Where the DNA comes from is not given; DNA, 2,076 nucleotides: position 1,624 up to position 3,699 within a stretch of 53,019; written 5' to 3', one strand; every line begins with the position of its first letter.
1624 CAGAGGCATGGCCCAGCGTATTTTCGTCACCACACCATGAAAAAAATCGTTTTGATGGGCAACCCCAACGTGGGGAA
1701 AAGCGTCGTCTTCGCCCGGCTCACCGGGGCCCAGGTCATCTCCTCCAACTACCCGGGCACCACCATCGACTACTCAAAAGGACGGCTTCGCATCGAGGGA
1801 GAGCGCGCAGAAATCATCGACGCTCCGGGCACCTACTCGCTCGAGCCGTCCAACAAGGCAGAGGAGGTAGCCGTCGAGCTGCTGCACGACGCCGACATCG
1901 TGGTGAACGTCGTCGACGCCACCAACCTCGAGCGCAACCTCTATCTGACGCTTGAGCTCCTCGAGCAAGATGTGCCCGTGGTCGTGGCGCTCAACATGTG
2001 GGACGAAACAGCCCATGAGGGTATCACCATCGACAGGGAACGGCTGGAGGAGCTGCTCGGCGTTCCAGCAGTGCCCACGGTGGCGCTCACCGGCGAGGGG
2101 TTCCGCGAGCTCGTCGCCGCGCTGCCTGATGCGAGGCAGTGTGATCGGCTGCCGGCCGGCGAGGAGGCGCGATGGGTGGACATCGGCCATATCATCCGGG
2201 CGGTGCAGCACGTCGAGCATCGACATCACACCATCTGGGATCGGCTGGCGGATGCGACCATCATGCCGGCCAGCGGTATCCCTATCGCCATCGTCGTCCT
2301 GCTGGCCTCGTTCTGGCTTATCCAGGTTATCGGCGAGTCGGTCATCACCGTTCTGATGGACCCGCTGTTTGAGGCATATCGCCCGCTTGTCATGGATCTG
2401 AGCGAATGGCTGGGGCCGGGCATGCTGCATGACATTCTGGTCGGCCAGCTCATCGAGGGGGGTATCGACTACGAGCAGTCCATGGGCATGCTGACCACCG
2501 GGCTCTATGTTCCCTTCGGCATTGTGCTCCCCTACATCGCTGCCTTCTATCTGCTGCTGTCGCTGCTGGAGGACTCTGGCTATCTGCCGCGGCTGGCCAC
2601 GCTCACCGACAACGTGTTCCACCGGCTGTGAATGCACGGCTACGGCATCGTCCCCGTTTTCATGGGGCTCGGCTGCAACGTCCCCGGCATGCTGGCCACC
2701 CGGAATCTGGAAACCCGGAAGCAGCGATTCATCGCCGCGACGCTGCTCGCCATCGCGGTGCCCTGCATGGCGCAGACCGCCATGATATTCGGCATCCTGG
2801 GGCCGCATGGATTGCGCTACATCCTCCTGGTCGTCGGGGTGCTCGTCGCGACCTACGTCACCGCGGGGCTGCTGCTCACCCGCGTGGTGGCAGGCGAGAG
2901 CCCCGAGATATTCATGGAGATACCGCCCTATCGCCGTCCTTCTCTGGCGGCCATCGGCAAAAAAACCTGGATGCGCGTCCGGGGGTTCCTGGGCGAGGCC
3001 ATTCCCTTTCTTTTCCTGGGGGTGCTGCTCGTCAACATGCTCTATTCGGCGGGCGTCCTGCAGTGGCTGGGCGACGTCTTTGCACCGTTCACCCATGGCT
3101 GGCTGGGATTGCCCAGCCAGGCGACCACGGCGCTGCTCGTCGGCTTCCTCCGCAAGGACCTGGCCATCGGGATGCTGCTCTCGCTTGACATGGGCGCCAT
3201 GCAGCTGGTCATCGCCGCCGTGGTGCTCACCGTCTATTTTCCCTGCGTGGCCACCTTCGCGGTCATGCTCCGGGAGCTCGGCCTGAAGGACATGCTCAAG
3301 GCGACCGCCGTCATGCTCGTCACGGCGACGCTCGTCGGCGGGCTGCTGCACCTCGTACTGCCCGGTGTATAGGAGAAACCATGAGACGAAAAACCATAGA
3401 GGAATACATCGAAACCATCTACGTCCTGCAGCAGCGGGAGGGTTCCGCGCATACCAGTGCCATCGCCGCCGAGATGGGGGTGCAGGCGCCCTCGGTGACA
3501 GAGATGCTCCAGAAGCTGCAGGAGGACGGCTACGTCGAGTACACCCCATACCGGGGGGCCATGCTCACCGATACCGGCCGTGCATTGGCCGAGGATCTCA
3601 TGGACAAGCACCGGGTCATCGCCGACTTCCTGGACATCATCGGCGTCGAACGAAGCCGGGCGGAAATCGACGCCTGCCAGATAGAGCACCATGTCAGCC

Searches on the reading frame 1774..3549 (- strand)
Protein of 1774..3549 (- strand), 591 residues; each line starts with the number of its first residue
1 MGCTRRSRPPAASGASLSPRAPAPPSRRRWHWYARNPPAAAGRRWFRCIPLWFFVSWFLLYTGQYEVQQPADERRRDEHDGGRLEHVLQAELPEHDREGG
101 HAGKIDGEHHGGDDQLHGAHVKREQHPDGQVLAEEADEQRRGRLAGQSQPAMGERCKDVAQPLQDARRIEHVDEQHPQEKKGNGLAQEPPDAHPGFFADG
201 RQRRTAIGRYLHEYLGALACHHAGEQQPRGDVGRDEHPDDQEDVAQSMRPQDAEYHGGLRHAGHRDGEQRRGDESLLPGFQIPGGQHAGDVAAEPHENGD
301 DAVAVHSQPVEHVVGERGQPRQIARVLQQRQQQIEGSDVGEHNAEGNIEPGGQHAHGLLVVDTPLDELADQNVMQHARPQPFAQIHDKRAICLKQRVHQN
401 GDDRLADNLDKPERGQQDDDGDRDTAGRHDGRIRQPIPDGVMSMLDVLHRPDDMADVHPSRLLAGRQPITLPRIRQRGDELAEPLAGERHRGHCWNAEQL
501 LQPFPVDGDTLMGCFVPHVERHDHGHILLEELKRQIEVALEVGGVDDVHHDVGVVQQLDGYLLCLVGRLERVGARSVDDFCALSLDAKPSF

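Call 34: find_encoding_contigs(protein=window:1774-3549:-, flank=10000, max_places=4)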
Protein window:1774-3549:- (591 aa): no gene with exactly this product is on record in the collection.
